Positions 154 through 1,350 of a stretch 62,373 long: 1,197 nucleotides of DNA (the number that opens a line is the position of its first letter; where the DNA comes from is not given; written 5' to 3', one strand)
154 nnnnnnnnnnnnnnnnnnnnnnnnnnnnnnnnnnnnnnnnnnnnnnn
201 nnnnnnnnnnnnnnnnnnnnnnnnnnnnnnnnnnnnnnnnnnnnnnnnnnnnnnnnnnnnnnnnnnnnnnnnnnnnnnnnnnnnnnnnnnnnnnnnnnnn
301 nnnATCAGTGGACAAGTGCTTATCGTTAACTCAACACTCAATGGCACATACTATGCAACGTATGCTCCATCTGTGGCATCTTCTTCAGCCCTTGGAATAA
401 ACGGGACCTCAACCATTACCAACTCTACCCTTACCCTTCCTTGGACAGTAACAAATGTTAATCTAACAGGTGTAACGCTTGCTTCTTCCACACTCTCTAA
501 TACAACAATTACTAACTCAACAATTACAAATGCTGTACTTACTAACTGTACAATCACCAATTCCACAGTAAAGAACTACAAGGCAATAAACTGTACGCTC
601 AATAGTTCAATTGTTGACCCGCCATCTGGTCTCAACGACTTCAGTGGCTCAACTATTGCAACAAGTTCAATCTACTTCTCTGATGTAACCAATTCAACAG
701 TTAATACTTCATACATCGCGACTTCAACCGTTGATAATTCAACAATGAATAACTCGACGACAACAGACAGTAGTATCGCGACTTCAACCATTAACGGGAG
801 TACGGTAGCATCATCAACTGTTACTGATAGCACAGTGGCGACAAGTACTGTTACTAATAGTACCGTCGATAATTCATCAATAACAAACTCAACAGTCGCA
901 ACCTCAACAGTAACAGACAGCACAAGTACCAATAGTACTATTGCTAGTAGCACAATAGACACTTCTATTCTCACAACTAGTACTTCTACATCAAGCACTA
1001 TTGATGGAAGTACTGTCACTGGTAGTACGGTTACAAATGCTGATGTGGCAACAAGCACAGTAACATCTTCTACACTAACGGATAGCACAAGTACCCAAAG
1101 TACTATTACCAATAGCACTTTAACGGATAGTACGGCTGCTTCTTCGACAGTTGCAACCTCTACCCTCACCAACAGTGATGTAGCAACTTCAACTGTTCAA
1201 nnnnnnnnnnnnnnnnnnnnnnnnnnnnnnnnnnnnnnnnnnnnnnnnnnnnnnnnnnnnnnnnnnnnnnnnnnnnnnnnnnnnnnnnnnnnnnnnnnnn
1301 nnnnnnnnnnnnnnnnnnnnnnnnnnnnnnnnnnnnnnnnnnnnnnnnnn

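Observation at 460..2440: About 130 uninterrupted S-T-[V/I/L] pentapeptide units in a giant surface protein: a possible very long quadrilateral beta-helix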

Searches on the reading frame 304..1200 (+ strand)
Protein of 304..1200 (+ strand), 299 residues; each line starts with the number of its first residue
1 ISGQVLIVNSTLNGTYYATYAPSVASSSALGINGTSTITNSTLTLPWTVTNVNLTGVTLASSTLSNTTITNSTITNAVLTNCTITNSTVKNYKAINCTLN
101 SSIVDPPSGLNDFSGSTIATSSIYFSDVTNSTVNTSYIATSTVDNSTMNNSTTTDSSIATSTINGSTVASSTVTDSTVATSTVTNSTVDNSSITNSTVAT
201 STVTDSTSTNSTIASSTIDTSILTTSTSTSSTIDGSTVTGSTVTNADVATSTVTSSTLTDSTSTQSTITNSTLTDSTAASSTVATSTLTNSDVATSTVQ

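Call 51: search_protein_families(library=pfam, alignment_id=A2, max_evalue=1)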
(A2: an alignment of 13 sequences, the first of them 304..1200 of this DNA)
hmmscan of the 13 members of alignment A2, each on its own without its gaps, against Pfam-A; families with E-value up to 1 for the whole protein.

A. member 1, window:304-1200:+ (299 aa): 2 families
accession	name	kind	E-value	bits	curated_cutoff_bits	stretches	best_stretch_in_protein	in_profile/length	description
PF13599.13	Pentapeptide_4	-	5.4e-06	26.8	38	1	51-93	10-52/78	Pentapeptide repeat region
PF00805.28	Pentapeptide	-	0.0056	16.7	20.2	1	50-86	4-40/40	Pentapeptide repeats (8 copies)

B. families by the number of members that match (of 13 scanned): 10 families
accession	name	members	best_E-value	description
PF13599.13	Pentapeptide_4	12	9.8e-08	Pentapeptide repeat region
PF00805.28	Pentapeptide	7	0.00044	Pentapeptide repeats (8 copies)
PF05264.16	CfAFP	5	6.8e-05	Choristoneura fumiferana antifreeze protein (CfAFP)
PF13576.12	Pentapeptide_3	4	5.9e-05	Pentapeptide repeats (9 copies)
PF23894.2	LD_SV2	1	0.004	SV2A/B/C luminal domain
PF01592.21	NifU_N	1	0.043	NifU-like N terminal domain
PF22555.1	DAM-like-phage1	1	0.063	Phage DNA Adenine Methylase-like domain 1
PF25266.1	DUF7865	1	0.067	Domain of unknown function (DUF7865)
PF17346.7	DUF5376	1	0.13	Family of unknown function (DUF5376)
PF08279.18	HTH_11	1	0.14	HTH domain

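Call 60: predict_structure(alignment_id=A2)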
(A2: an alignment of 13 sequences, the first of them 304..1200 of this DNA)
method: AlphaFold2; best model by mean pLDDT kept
length: 299 residues; sequences in the alignment: 13
mean_pLDDT: 85.4   pTM: 0.76
mean pLDDT of the five models: 85.4, 82.1, 81.1, 75.7, 73.6
residues with pLDDT >= 90: 143; 70-90: 127; 50-70: 21; < 50: 8
segments of 3 or more residues with pLDDT < 50: 225-230
pLDDT, mean of each block of 10 residues (from residue 1): 64 75 60 84 86 92 94 94 96 94 79 94 94 95 95 94 93 92 90 86 83 81 50 74 83 87 89 90 91 82
secondary structure, 60 per line:
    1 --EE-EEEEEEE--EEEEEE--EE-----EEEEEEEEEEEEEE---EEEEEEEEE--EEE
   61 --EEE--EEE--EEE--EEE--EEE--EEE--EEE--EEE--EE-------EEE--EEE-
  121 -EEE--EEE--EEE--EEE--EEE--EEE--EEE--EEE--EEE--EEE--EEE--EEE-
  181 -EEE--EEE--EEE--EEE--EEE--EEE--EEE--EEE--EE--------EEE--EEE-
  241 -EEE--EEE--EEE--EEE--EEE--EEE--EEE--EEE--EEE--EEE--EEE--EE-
elements in order: E6-12 E15-20 E30-43 E47-55 E58-60 E63-65 E68-70 E73-75 E78-80 E83-85 E88-90 E93-95 E98-100 E112-114 E117-119 E122-124 E127-129 E132-134 E137-139 E142-144 E147-149 E152-154 E157-159 E162-164 E167-169 E172-174 E177-179 E182-184 E187-189 E192-194 E197-199 E202-204 E207-209 E212-214 E217-219 E232-234 E237-239 E242-244 E247-249 E252-254 E257-259 E262-264 E267-269 E272-274 E277-279 E282-284 E287-289 E292-294

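Call 62: fold_search(model_id=the predicted structure, library=pdb)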
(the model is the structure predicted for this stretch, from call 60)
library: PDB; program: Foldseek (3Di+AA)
matches with E <= 10: 580; with E <= 0.001: 172
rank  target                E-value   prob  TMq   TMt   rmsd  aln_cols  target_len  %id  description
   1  5dn0                  1.4e-07  1.00  0.14  0.18  13.0       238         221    7  t1555 loop variant (released 2016-08-31)
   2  5dns_A                4.1e-07  1.00  0.19  0.23  11.1       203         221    8  t1428 loop variant in P3221 (released 2016-09-28)
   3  6fls_A                8.1e-07  1.00  0.17  0.21  11.5       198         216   14  Pentapeptide repeat family protein from Clostridium botulinum (released 2018-08-15)
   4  5lw3                  1.3e-06  1.00  0.23  0.20  12.6       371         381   10  Azotobacter vinelandii Mannuronan C-5 epimerase AlgE6 A-module (released 2017-10-25)
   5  2pyg_A                1.5e-06  1.00  0.24  0.21  13.0       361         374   10  Azotobacter vinelandii Mannuronan C-5 epimerase AlgE4 A-module (released 2008-05-27)
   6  4kh3                  1.8e-06  0.99  0.17  0.12  17.3       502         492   12  Structure of a bacterial self-associating protein (released 2014-01-15)
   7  3du1                  2.0e-06  1.00  0.19  0.21  11.3       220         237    7  The 2.0 Angstrom Resolution Crystal Structure of HetL, a Pentapeptide Repeat Protein involved in Heterocyst Differentiat (released 2008-11-11)
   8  6fls_D                2.3e-06  1.00  0.17  0.21  10.9       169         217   14  Pentapeptide repeat family protein from Clostridium botulinum (released 2018-08-15)
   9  4nk6                  3.6e-06  0.99  0.21  0.17  13.6       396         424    9  Crystal Structure of the periplasmic alginate epimerase AlgG (released 2014-01-15)
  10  6qps_B                3.9e-06  0.89  0.14  0.11  14.8       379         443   10  Structural characterization of a mannuronic acid specific polysaccharide family 6 lyase enzyme from human gut microbio (released 2019-09-25)
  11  4yei_A                4.2e-06  1.00  0.21  0.25  10.8       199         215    8  Beta1mut synthetic solenoid protein (released 2016-03-09)
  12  2pyg_B                4.2e-06  0.99  0.23  0.20  12.9       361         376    9  Azotobacter vinelandii Mannuronan C-5 epimerase AlgE4 A-module (released 2008-05-27)
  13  4ozz                  4.6e-06  0.99  0.22  0.18  13.2       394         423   10  Crystal Structure of the periplasmic alginate epimerase AlgG T265N T268M double mutant (released 2015-03-04)
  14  6qps_A                5.7e-06  0.92  0.15  0.12  14.4       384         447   10  Structural characterization of a mannuronic acid specific polysaccharide family 6 lyase enzyme from human gut microbio (released 2019-09-25)
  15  7kob                  7.0e-06  1.00  0.44  0.38   8.4       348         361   11  Crystal structure of antigen 43b from Escherichia coli CFT073 (released 2022-03-09)
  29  4q1q_A                1.8e-05  1.00  0.35  0.37  10.2       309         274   13  Crystal structure of TibC-catalyzed hyper-glycosylated TibA55-350 fragment (released 2014-09-17)
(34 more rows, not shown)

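Call 72: fold_search(model_id=the predicted structure, library=viral)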
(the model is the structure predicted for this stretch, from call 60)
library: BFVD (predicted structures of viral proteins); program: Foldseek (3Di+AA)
matches with E <= 10: 1085; with E <= 0.001: 223
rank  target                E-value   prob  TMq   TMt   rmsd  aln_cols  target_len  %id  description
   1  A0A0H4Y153            2.8e-15  1.00  0.58  0.44   7.8       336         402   17  Uncharacterized protein [Salmon gill poxvirus]
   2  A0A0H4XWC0            8.7e-12  1.00  0.52  0.35   7.9       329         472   15  Uncharacterized protein [Salmon gill poxvirus]
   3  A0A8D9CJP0            2.8e-11  1.00  0.30  0.21  10.6       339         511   13  Caspase 9 inhibitor [Ectromelia virus]
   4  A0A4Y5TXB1            8.6e-09  1.00  0.26  0.13  12.1       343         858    9  Uncharacterized protein [Aeromonas phage 2L372D]
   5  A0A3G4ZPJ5            1.3e-08  1.00  0.29  0.16  13.2       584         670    8  Right handed beta helix domain-containing protein [Barrevirus sp.]
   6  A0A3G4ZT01            1.8e-08  1.00  0.23  0.18  13.4       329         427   14  Right handed beta helix domain-containing protein [Edafosvirus sp.]
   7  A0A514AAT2            2.6e-08  1.00  0.16  0.15  13.6       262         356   10  (no name in the UniProt tables at hand)
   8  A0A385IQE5            3.2e-08  1.00  0.35  0.22  11.6       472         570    8  Tail spike protein [Escherichia phage LL11]
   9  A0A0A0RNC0            4.6e-08  1.00  0.33  0.17  10.9       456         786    8  Tail spike protein [Bacillus phage Moonbeam]
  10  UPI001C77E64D         1.1e-07  1.00  0.28  0.19  12.2       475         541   10  (no name look-up for this kind of identifier)
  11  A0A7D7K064            1.1e-07  1.00  0.21  0.14  13.0       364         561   11  Uncharacterized protein [Pseudomonas phage phiB1_1]
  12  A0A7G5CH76            1.2e-07  1.00  0.27  0.15  12.7       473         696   10  (no name in the UniProt tables at hand)
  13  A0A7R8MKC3            1.3e-07  1.00  0.26  0.14  13.0       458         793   11  Putative EPS-depolymerase [Klebsiella phage vB_KvM-Eowyn]
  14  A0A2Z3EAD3            1.4e-07  1.00  0.36  0.21  12.0       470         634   13  (no name in the UniProt tables at hand)
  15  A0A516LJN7            1.6e-07  1.00  0.30  0.18  11.9       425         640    9  (no name in the UniProt tables at hand)
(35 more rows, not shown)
